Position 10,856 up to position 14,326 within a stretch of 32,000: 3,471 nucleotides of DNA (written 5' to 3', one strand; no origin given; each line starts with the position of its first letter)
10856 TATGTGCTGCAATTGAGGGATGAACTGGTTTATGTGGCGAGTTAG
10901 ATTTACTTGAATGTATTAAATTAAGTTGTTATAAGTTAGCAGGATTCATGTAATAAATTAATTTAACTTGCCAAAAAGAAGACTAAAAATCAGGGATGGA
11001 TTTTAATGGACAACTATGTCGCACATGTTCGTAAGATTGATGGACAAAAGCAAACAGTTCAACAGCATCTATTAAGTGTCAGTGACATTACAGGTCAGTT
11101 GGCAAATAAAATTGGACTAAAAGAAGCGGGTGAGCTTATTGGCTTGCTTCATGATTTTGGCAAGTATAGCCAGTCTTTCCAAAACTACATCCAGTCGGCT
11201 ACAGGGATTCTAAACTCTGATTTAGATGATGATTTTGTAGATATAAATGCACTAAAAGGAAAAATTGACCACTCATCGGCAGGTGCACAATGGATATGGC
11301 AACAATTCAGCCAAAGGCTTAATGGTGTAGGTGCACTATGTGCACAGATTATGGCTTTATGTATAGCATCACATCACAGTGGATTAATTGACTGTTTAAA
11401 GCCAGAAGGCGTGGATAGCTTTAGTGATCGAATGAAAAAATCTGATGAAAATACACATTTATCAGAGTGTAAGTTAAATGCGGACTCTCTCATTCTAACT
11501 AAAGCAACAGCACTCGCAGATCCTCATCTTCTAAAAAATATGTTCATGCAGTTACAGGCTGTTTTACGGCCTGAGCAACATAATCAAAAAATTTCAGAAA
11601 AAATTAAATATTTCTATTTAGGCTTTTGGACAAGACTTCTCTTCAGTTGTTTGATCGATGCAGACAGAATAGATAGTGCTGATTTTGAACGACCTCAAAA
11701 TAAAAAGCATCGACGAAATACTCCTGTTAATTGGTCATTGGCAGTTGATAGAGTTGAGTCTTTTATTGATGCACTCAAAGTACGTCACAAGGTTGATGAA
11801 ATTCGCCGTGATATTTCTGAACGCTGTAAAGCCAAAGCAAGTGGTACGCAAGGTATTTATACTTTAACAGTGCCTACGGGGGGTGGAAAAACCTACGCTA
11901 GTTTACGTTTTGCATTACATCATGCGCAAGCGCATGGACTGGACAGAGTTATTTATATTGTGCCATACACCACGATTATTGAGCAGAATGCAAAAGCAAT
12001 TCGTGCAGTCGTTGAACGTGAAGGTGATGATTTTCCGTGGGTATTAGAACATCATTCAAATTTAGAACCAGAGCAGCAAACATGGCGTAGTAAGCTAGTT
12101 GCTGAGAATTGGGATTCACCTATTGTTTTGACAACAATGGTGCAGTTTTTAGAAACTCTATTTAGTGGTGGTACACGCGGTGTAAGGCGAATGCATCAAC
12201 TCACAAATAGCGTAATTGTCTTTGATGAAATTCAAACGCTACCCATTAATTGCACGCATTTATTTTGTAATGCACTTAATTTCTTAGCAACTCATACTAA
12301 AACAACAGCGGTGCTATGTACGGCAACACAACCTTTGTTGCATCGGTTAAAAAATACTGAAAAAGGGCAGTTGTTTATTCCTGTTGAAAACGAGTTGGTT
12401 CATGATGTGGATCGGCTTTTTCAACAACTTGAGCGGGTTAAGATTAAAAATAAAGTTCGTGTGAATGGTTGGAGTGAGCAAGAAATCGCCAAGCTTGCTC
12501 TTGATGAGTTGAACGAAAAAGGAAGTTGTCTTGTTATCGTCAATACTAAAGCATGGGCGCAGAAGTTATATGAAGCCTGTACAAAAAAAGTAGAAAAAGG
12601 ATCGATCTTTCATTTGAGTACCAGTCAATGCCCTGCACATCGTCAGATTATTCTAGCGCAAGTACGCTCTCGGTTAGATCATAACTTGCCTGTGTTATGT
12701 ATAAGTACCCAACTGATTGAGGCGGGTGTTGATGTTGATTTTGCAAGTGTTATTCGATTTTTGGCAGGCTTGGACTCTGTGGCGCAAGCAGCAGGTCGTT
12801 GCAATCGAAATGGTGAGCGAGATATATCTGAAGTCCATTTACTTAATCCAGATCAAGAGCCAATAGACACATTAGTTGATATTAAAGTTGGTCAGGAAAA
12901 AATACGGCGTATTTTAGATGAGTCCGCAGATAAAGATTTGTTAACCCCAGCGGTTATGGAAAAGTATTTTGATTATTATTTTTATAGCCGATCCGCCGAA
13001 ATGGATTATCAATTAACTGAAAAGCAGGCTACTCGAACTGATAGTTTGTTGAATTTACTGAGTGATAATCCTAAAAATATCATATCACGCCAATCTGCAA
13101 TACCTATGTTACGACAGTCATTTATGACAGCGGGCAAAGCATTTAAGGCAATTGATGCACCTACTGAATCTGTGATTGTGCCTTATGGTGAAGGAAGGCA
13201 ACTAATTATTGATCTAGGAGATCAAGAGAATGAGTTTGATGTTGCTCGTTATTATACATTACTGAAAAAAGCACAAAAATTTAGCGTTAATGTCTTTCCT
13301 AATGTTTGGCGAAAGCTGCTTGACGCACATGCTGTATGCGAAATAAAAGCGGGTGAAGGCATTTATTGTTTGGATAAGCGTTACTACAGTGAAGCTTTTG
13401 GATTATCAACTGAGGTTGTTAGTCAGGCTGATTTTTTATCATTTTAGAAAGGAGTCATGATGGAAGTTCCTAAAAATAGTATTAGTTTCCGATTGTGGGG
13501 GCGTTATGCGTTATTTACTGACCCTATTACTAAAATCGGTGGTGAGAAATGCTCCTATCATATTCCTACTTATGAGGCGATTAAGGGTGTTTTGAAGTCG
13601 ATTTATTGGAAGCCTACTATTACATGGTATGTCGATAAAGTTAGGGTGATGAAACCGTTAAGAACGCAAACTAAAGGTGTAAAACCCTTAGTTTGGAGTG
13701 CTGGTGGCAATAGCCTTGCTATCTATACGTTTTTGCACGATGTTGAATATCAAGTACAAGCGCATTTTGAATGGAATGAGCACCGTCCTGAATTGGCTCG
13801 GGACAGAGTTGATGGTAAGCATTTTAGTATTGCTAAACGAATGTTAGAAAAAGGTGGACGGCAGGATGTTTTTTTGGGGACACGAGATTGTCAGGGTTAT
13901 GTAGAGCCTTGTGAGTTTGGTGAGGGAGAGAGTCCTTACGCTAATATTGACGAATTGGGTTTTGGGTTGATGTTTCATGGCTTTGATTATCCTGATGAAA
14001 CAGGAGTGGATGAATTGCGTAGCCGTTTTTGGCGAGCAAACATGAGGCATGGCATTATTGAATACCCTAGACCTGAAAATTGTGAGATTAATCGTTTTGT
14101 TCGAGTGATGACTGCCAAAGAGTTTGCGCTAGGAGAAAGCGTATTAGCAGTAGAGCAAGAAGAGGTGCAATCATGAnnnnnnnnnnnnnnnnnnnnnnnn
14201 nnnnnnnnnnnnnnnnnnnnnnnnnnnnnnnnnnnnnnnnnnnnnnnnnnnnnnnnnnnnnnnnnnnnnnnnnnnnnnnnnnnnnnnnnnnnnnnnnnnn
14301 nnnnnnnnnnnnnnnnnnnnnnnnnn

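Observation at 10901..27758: Intact type I-C CRISPR-Cas locus embedded in, and co-oriented with, a phage virion-gene cluster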

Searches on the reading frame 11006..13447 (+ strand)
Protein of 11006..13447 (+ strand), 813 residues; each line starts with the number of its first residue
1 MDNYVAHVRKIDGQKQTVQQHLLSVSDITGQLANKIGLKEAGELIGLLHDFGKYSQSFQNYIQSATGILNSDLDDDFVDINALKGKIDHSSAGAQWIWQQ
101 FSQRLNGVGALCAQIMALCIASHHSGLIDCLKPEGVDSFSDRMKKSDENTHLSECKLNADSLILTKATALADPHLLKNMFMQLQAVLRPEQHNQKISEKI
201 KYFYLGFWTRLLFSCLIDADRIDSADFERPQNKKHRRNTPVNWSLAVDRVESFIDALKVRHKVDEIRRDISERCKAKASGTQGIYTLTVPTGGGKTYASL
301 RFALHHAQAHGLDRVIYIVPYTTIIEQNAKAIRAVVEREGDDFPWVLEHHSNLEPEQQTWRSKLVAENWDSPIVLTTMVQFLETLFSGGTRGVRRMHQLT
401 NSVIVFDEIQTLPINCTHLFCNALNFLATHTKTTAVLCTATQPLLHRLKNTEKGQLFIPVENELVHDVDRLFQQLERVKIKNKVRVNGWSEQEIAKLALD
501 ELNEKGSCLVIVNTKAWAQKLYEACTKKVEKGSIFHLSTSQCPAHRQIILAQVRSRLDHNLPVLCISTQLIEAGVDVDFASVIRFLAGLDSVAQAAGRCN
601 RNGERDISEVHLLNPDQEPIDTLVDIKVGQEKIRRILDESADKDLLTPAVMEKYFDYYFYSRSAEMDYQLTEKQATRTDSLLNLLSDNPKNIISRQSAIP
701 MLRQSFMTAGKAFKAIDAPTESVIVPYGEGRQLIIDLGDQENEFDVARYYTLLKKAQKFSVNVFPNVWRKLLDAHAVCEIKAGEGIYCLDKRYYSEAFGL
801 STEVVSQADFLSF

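Call 5: search_protein_families(library=pfam, proteins=[window:11006-13447:+])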
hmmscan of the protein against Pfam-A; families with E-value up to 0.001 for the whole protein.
window:11006-13447:+ (813 aa): 6 families
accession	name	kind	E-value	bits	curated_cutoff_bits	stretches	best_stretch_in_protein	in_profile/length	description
PF22590.2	Cas3-like_C_2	-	3.8e-16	59.7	27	1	505-603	2-105/106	CRISPR-associated nuclease/helicase Cas3, C-terminal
PF00270.35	DEAD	-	1.2e-11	45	26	1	287-443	19-161/167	DEAD/DEAH box helicase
PF04851.21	ResIII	-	3.8e-09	37.1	22.5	1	272-409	13-134/164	Type III restriction enzyme, res subunit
PF00271.37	Helicase_C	-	3.1e-06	27.9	23.5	1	499-603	10-110/110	Helicase conserved C-terminal domain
PF18019.7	Cas3_HD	-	6.3e-06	26.8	23.1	1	44-129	59-134/207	Cas3, HD domain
PF01966.28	HD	-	0.00077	20.2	22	0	20-71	3-49/116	HD domain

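Call 98: search_solved_structures(query=window:11006-13447:+, max_evalue=0.00001, show_alignments=1)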
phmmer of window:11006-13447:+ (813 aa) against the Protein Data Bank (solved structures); distinct sequences matched with E-value up to 0.00001: 4.
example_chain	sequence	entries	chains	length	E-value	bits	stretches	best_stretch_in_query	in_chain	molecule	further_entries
8zns_A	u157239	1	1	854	1.9e-94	320.7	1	3-658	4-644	CRISPR-associated endonuclease Cas3-HD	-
8g9u_P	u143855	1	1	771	3.1e-92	313.4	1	4-658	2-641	Cas3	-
7r2k_A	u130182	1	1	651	4.4e-07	31.8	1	283-605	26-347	CRISPR-associated helicase Cas3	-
7tr8_A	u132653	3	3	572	6e-07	31.3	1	283-604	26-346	CRISPR-associated helicase Cas3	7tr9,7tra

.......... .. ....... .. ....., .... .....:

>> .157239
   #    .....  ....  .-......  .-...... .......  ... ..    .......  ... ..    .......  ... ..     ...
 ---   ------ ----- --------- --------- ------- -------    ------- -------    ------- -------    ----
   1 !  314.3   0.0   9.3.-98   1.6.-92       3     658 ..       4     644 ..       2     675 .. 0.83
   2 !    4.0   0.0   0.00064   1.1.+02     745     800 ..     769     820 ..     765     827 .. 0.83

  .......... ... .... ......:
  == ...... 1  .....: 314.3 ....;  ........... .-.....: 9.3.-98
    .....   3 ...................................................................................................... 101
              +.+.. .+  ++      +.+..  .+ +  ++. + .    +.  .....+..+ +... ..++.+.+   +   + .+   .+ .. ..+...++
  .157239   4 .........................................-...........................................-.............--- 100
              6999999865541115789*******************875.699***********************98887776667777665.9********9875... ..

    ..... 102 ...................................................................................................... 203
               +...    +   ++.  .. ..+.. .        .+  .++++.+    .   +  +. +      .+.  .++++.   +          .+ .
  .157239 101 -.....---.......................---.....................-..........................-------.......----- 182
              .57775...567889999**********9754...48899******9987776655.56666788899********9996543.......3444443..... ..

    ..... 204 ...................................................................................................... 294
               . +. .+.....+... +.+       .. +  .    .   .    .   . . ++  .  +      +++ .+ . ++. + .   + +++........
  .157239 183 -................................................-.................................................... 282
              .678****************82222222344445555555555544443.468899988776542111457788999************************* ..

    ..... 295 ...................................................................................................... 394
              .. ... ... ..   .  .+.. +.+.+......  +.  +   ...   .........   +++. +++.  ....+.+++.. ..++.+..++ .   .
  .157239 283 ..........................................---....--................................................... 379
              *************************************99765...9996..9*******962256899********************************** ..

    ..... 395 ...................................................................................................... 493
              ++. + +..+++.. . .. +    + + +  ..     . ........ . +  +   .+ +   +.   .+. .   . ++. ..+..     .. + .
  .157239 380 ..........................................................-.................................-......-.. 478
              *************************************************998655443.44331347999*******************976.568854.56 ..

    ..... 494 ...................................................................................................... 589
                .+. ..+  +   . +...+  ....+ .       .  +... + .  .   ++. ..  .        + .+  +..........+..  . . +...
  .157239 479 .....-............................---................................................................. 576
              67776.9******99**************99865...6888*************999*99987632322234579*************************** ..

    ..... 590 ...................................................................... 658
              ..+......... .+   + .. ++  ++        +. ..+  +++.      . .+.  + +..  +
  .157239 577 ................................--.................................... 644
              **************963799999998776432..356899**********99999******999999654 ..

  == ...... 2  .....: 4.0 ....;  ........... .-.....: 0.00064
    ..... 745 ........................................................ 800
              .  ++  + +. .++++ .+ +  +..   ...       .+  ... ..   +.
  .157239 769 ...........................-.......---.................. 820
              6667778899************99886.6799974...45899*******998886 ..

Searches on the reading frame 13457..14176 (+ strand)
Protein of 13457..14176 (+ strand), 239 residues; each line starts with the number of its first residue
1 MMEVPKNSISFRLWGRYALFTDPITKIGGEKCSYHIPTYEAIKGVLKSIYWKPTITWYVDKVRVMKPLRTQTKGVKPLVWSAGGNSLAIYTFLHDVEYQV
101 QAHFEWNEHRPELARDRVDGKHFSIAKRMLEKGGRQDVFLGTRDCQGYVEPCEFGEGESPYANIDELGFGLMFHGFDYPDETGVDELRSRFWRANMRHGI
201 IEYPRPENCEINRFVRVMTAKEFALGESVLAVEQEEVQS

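Call 5: search_protein_families(library=pfam, proteins=[window:13457-14176:+])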
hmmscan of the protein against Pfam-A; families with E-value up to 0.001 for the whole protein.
window:13457-14176:+ (239 aa): 1 family
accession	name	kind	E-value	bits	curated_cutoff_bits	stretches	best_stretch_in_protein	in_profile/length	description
PF09704.15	Cas_Cas5d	-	1.2e-47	163.1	23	1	9-202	2-215/217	CRISPR-associated protein (Cas_Cas5)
